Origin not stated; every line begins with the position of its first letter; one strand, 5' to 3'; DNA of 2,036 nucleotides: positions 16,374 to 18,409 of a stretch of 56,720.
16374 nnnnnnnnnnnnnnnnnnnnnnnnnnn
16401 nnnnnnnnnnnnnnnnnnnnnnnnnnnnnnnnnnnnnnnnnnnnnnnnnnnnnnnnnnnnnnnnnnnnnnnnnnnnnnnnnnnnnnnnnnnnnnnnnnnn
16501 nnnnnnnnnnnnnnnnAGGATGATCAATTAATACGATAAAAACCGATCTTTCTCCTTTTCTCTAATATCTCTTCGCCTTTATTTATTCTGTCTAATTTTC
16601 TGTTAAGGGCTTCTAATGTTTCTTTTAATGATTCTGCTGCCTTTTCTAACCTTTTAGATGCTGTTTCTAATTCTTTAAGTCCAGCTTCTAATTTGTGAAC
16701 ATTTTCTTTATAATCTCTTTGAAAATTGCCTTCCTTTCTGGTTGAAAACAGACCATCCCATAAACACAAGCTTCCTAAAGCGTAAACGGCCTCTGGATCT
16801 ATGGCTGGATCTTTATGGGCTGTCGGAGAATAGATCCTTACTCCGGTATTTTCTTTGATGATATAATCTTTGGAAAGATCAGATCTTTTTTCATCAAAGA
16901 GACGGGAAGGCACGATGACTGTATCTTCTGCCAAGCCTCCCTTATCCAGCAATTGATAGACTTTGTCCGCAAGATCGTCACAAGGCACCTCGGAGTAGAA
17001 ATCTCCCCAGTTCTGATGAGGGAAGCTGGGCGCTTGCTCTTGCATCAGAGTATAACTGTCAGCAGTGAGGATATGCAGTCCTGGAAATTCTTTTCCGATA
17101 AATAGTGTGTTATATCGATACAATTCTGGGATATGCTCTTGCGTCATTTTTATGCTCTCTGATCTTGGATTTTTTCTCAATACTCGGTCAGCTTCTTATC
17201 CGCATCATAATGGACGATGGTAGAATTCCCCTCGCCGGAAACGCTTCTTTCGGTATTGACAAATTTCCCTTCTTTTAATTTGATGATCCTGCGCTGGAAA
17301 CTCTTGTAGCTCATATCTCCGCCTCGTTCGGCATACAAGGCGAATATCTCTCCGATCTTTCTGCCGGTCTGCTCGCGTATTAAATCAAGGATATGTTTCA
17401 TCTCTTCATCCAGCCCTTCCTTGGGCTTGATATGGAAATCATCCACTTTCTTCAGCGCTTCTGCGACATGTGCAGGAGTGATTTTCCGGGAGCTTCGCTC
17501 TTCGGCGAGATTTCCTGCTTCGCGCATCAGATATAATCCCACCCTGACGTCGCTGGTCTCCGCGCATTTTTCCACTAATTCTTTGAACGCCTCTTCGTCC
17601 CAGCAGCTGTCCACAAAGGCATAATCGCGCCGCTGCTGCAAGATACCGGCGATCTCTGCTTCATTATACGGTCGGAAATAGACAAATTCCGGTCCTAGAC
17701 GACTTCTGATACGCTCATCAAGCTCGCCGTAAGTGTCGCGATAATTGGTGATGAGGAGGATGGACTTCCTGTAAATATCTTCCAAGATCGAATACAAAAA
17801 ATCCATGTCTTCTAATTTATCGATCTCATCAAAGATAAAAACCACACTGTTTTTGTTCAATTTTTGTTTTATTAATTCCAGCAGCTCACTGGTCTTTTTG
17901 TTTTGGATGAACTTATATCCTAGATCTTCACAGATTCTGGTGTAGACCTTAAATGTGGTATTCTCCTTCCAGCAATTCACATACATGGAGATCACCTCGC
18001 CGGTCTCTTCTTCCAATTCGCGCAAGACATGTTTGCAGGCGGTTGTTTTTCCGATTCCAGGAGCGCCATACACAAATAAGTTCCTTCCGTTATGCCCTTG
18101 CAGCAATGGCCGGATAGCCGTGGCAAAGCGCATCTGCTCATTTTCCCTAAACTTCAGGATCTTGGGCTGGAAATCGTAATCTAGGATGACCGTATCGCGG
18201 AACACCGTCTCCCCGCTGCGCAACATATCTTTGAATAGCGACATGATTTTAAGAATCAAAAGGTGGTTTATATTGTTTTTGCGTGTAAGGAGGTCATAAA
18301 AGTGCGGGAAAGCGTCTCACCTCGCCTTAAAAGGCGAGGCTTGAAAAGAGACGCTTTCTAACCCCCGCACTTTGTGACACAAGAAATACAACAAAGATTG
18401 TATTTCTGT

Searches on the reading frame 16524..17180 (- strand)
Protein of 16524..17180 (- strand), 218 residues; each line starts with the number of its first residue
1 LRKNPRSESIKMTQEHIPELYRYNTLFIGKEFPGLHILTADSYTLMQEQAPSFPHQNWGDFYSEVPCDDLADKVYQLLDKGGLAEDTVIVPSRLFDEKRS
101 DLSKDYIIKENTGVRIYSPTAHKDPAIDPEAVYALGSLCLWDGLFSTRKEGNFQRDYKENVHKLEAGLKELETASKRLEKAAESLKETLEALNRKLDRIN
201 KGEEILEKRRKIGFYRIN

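Call 15: search_protein_families(library=pfam, proteins=[window:16524-17180:-], max_evalue=0.01)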
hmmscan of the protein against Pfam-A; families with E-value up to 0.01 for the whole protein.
window:16524-17180:- (218 aa): 1 family
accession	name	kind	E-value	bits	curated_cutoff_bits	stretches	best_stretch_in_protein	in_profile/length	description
PF14992.11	TMCO5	-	0.0098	15.6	32.2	0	155-204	51-100/280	TMCO5 family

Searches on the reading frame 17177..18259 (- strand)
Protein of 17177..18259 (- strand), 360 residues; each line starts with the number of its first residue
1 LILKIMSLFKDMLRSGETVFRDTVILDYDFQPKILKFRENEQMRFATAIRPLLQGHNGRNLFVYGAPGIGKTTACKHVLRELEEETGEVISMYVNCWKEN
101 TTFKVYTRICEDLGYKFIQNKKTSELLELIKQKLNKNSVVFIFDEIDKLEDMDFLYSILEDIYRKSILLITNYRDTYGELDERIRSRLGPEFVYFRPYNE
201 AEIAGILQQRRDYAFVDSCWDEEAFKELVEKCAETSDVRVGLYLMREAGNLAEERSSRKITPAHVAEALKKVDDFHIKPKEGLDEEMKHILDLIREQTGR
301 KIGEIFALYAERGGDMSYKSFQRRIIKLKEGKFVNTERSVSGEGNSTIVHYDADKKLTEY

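Call 14: search_protein_families(library=pfam, proteins=[window:17177-18259:-], max_evalue=0.01)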
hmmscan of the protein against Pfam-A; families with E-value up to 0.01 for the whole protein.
window:17177-18259:- (360 aa): 29 families (the best 25 are shown)
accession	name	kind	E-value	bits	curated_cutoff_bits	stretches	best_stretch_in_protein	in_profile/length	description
PF13401.12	AAA_22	-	7.5e-16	59.1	27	1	57-160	4-109/130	AAA domain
PF22703.2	Cdc6_lid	-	6.1e-12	45.7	27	1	206-268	3-66/68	Cdc6 AAA+ ATPase-type lid domain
PF00931.28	NB-ARC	-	1.1e-09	38.4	23.5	1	52-171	12-134/248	NB-ARC domain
PF13191.12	AAA_16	-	2.6e-09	38.2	32.6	1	37-153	4-150/167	AAA ATPase domain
PF24883.2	NPHP3_N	-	4.3e-08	33.9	24.8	1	56-115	20-77/164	Nephrocystin 3, N-terminal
PF00004.35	AAA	-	5.3e-08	33.8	21.2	1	62-189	2-124/131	ATPase family associated with various cellular activities (AAA)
PF03266.21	NTPase_1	-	3.6e-06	27.3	23.9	1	60-105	1-49/168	NTPase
PF05621.17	TniB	-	4.7e-06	26.6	22.4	1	58-150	35-132/189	Bacterial TniB protein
PF05729.18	NACHT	-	6.5e-06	26.5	26.7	1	61-187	3-143/167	NACHT domain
PF01637.24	ATPase_2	-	7.1e-06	26.4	33.2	1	49-153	11-126/225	ATPase domain predominantly from Archaea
PF13173.12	AAA_14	-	2.2e-05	24.9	27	1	59-161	3-86/129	AAA domain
PF00270.35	DEAD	-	8.4e-05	22.8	26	0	124-158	103-138/167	DEAD/DEAH box helicase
PF20720.3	nSTAND3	-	0.00012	22.3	27.2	1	59-144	18-72/155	Novel STAND NTPase 3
PF09848.15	SLFN-g3_helicase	-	0.00019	21.3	24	1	60-151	3-93/354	Schlafen group 3, DNA/RNA helicase domain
PF19995.5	iSTAND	-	0.00029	21.7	24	1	105-163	83-141/163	inactive STAND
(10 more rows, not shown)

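Call 17: find_related_loci(query=window:17177-18259:-, collection=genome_contigs, flank=10000)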
Query window:17177-18259:- (360 aa) in genome_contigs; peptide patterns used: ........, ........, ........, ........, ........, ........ (x = any residue, [..] = any of these).
57 stretches matched a pattern; 27 encode a relative of the query (tblastn E <= 1e-3); 27 distinct loci.
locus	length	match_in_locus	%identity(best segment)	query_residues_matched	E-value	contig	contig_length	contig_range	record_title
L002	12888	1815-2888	92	3-360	0e+0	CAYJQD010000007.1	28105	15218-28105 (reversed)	MAG TPA_asm: uncultured Methanosarcinales archaeon isolate ERP125453_co1_474 genome assembly, contig: NODE_1447_length_2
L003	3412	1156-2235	91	1-360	0e+0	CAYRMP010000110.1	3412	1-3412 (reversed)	MAG TPA_asm: uncultured Methanosarcinales archaeon isolate binchicken_co38_613 genome assembly, contig: NODE_57482_lengt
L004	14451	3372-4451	91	1-360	0e+0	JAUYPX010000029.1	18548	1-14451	MAG: Nanoarchaeota archaeon isolate C4_metabat.bin.63 C4_k141_126779, whole genome shotgun sequence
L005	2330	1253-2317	92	6-360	0e+0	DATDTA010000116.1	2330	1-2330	MAG TPA_asm: Candidatus Nanoarchaeia archaeon isolate SMAG_U8017 k141_1776759, whole genome shotgun sequence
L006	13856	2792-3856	90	6-360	0e+0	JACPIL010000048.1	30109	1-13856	MAG: Candidatus Woesearchaeota archaeon isolate NC_groundwater_439_Ag_B-0.1um_39_9 GD18-4_B1_scaffold_808439, whole geno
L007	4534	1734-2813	83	1-360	0e+0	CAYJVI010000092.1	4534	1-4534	MAG TPA_asm: uncultured Methanosarcinales archaeon isolate ERP125453_co1_290 genome assembly, contig: NODE_26236_length_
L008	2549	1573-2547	90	1-325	0e+0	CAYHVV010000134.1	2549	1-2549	MAG TPA_asm: uncultured Methanosarcinales archaeon isolate ERP119705_co15_611 genome assembly, contig: NODE_63489_length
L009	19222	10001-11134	74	3-360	0e+0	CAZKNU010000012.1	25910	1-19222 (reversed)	MAG TPA_asm: uncultured Methanosarcinales archaeon isolate binchicken_co191_55 genome assembly, contig: NODE_1437_length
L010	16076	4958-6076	75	6-360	0e+0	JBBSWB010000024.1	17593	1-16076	MAG: Nanoarchaeota archaeon isolate H41-bin204_1 H41_bin204_1_000000000024, whole genome shotgun sequence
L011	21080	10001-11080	75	1-360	0e+0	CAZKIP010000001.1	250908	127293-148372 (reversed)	MAG TPA_asm: uncultured Methanosarcinales archaeon isolate SRP200020_co5_333 genome assembly, contig: NODE_32_length_250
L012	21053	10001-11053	75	10-360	0e+0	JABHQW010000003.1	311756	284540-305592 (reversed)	MAG: Candidatus Woesearchaeota archaeon isolate SI039_bin115 k141_537353, whole genome shotgun sequence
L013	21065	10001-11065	73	6-360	0e+0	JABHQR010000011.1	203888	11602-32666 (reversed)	MAG: archaeon isolate SI039_bin110 k141_426860, whole genome shotgun sequence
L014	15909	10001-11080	73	1-360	0e+0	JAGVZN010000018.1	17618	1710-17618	Candidatus Woesearchaeota archaeon isolate RIFCSPLOWO2_01_FULL_44_20 rifcsplowo2_01_scaffold_13425, whole genome shotgun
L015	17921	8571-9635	71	6-360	0e+0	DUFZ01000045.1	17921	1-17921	MAG TPA_asm: Candidatus Woesearchaeota archaeon isolate UBA10194 contig_28496, whole genome shotgun sequence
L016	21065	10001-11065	72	6-360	0e+0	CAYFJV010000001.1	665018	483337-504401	MAG TPA_asm: uncultured Methanosarcinales archaeon isolate ERP019367_co1_128 genome assembly, contig: NODE_12_length_665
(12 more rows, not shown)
